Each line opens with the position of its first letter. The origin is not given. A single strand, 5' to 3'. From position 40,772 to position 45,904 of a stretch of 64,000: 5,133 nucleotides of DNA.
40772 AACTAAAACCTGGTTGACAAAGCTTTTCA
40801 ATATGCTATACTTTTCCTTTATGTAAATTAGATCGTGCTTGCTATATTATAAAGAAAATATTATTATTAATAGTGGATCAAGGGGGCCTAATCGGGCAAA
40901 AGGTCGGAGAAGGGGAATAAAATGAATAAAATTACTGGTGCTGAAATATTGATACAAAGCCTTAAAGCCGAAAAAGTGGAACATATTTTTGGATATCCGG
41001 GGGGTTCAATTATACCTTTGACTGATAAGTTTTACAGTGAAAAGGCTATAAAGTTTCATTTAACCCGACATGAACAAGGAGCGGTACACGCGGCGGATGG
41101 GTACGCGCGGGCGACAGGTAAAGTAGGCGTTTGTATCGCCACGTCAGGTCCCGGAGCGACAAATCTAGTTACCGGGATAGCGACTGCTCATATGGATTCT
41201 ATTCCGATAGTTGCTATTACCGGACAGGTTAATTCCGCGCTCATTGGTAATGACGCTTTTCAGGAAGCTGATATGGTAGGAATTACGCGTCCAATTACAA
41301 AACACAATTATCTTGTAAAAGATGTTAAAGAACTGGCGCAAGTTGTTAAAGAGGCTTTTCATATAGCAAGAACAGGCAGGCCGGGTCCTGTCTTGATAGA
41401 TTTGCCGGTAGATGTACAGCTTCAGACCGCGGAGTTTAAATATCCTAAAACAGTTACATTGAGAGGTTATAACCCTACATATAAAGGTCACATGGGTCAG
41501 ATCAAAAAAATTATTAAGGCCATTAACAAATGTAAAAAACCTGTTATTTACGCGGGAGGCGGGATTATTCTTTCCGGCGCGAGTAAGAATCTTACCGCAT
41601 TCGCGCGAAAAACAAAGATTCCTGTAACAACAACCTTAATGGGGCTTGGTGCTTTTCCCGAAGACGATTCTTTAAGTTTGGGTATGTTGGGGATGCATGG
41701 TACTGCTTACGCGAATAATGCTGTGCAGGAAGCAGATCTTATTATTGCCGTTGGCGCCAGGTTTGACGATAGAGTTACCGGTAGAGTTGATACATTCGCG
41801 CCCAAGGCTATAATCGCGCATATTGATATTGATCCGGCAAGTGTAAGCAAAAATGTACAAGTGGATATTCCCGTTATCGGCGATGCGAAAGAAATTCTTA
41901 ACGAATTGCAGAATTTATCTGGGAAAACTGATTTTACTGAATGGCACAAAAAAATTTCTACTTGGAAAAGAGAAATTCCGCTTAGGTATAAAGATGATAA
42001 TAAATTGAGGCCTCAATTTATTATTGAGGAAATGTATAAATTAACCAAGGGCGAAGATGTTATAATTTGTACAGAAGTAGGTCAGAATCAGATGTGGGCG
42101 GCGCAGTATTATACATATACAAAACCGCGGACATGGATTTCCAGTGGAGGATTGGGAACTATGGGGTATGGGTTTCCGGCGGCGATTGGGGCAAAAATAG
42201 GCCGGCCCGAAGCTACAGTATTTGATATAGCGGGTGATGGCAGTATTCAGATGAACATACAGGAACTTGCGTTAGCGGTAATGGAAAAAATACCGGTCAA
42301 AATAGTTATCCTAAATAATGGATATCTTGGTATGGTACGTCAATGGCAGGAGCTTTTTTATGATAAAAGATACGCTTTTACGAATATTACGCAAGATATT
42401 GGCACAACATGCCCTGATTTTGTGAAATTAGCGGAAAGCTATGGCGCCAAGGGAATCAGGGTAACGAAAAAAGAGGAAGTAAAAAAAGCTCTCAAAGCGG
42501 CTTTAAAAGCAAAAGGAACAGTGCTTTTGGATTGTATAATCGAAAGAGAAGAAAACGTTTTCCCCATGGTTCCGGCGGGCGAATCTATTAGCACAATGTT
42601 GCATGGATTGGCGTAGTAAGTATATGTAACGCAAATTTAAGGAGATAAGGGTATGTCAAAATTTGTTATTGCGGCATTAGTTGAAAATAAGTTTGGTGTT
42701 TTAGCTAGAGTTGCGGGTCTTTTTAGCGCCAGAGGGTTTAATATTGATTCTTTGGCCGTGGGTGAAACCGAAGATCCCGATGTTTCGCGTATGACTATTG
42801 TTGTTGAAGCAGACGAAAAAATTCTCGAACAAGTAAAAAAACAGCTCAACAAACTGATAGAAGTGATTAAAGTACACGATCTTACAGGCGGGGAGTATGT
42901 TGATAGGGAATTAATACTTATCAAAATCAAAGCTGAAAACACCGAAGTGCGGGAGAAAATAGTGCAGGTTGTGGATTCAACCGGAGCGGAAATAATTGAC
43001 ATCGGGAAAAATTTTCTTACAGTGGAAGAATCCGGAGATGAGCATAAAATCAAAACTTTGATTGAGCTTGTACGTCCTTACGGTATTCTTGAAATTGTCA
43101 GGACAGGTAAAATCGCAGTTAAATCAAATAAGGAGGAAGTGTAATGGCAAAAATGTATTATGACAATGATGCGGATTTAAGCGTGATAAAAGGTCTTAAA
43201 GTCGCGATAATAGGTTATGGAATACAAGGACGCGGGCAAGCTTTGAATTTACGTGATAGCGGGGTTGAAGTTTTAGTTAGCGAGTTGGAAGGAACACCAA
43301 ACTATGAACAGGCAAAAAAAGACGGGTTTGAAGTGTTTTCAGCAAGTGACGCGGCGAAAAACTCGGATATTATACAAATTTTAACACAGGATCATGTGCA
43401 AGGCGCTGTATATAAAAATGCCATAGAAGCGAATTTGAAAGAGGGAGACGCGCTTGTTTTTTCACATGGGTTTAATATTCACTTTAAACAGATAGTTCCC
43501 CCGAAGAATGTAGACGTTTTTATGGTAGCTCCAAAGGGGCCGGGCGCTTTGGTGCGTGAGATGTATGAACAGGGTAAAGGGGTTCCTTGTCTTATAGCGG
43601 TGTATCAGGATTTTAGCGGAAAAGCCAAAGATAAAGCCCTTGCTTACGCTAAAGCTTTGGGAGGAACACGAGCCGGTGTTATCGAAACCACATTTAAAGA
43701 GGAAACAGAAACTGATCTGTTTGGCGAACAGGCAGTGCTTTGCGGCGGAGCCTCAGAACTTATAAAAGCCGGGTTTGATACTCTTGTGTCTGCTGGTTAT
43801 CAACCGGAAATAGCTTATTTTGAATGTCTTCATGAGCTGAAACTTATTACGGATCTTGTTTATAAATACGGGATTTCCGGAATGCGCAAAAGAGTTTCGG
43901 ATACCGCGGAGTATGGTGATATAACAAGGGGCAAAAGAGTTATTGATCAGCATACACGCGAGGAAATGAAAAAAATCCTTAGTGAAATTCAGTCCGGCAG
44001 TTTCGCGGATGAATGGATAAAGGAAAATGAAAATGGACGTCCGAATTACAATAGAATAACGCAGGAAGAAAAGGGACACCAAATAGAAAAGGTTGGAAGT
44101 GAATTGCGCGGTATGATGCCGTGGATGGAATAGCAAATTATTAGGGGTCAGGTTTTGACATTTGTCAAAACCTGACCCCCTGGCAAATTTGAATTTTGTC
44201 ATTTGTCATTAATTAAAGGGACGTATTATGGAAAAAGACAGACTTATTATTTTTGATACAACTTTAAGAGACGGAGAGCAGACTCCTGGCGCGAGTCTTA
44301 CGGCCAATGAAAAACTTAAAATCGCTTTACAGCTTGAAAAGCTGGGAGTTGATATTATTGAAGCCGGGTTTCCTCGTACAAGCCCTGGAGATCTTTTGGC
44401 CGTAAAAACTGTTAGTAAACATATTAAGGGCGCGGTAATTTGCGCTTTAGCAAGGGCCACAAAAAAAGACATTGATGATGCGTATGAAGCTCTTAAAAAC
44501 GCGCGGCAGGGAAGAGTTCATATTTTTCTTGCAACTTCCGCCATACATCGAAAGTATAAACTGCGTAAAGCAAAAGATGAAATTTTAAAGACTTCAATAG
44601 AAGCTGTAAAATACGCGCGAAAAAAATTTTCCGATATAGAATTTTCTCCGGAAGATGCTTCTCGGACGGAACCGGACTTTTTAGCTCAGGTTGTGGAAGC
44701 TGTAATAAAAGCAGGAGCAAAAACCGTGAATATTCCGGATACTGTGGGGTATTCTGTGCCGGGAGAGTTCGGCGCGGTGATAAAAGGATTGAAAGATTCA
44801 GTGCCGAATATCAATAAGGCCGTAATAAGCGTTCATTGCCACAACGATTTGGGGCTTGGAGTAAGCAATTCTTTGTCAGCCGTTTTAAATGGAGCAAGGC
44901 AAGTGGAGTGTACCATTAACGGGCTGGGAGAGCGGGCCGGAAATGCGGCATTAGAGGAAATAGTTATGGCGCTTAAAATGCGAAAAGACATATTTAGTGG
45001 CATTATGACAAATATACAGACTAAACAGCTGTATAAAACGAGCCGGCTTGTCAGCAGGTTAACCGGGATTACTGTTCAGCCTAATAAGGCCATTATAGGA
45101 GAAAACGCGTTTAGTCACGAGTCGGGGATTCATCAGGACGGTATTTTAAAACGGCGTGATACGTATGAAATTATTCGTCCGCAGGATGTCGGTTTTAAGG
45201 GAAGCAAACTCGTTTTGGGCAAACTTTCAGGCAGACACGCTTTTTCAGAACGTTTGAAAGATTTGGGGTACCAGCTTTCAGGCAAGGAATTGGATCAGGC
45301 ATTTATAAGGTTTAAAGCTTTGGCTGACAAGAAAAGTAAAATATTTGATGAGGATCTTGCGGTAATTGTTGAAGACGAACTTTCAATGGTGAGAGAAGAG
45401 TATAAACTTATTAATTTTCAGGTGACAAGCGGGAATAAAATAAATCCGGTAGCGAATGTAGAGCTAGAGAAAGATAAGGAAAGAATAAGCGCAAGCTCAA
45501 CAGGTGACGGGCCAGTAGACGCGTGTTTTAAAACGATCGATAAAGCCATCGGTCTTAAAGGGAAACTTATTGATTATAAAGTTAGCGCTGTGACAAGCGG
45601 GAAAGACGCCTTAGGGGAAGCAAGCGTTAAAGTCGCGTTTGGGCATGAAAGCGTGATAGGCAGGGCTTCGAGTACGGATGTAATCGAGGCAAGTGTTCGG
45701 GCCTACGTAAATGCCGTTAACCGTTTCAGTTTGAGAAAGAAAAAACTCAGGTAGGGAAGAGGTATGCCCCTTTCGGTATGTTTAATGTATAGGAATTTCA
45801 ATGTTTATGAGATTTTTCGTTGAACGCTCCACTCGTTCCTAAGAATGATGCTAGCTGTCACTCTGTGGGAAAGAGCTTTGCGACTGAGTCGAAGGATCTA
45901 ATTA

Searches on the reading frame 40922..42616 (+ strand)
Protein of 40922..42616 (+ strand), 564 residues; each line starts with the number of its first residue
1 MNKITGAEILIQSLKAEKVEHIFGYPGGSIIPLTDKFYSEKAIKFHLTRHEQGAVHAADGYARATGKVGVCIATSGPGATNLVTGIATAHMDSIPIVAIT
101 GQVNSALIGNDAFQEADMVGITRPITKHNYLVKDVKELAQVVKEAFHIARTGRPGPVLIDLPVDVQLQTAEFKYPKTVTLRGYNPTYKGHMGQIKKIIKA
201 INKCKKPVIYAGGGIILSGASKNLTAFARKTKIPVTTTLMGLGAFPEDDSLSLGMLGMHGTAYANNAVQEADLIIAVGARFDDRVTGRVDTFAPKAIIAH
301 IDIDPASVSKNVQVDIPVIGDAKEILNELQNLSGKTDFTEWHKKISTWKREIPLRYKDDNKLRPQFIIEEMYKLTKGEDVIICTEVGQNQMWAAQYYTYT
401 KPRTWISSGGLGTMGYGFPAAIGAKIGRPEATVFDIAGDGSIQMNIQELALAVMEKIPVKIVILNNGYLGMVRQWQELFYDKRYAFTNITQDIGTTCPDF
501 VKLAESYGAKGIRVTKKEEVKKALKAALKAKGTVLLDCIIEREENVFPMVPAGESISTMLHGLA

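Call 76: search_protein_families(library=pfam, proteins=[window:40922-42616:+], max_evalue=0.00001)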
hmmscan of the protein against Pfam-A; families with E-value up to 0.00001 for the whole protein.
window:40922-42616:+ (564 aa): 3 families
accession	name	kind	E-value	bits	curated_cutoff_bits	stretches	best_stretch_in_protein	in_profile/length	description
PF02775.26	TPP_enzyme_C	-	2.6e-58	196.6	21.9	1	386-538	2-151/151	Thiamine pyrophosphate enzyme, C-terminal TPP binding domain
PF00205.28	TPP_enzyme_M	-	7.2e-53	178.4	30.4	1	194-329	1-137/137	Thiamine pyrophosphate enzyme, central domain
PF02776.23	TPP_enzyme_N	-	5.3e-42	142.8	26.8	1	5-119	2-117/119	Thiamine pyrophosphate enzyme, N-terminal TPP binding domain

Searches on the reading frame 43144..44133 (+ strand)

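Call 76: search_protein_families(library=pfam, proteins=[window:43144-44133:+], max_evalue=0.00001)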
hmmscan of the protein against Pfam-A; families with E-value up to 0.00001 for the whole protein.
window:43144-44133:+ (329 aa): 3 families
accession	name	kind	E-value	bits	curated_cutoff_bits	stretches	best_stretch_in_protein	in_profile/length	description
PF07991.19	KARI_N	-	2.9e-71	238.8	20.6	1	15-178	2-165/165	Acetohydroxy acid isomeroreductase, NADPH-binding domain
PF01450.25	KARI_C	-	4.9e-66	221.9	29.1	1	184-327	1-144/144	Ketol-acid reductoisomerase, C-terminal domain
PF00670.27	AdoHcyase_NAD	-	9e-08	32.8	27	1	14-81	20-86/162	S-adenosyl-L-homocysteine hydrolase, NAD binding domain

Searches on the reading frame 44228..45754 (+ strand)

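Call 76: search_protein_families(library=pfam, proteins=[window:44228-45754:+], max_evalue=0.00001)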
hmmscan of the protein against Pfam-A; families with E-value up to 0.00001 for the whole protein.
window:44228-45754:+ (508 aa): 3 families
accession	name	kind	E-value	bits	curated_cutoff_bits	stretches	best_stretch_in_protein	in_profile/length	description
PF00682.25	HMGL-like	-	1.4e-95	320.1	29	1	6-275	2-260/260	HMGL-like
PF08502.15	LeuA_dimer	-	9.3e-37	126.3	24.9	1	372-500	2-130/131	LeuA allosteric (dimerisation) domain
PF22617.1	HCS_D2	-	5.6e-30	104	27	1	289-369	1-81/82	Homocitrate synthase post-HMGL domain-like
